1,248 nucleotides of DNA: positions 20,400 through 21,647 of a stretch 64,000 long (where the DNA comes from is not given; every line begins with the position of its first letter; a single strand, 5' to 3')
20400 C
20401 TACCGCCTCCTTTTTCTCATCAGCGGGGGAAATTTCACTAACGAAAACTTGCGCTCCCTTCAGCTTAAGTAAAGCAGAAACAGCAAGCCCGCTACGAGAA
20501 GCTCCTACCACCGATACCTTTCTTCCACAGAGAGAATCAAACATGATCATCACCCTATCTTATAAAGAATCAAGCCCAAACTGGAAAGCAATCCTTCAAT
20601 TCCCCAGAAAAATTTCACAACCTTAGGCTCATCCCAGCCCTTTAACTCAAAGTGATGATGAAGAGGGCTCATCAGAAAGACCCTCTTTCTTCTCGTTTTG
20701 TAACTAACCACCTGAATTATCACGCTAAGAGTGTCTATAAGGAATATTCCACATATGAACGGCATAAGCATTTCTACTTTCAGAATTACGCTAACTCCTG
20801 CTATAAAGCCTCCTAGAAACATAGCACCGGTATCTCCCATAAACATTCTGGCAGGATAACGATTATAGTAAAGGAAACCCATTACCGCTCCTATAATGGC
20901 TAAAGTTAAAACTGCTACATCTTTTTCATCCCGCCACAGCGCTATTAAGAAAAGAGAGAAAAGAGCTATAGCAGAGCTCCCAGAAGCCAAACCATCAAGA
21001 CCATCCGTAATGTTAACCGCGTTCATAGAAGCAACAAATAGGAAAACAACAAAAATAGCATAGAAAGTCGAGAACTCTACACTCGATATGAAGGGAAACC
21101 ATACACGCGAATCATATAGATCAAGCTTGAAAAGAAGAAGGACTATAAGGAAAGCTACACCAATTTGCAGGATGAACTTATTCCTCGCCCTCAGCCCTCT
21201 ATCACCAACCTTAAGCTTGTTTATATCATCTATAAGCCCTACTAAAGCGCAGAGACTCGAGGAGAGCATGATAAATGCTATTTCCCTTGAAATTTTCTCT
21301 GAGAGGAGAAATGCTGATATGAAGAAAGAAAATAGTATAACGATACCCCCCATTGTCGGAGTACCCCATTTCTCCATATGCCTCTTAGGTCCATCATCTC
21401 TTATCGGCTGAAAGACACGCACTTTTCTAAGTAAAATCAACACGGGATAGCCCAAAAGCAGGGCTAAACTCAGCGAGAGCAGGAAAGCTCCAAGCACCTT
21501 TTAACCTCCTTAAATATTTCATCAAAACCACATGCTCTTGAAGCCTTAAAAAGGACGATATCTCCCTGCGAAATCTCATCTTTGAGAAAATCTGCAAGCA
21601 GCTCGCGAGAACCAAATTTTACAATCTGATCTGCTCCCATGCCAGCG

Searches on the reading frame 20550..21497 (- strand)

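Call 46: search_protein_families(library=pfam, proteins=[window:20550-21497:-], max_evalue=0.00001)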
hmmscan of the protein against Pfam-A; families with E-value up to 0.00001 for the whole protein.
window:20550-21497:- (315 aa): 1 family
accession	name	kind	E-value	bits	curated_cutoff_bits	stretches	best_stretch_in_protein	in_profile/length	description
PF00953.26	Glycos_transf_4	-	9.2e-38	130.2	27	1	75-239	3-159/160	Glycosyl transferase family 4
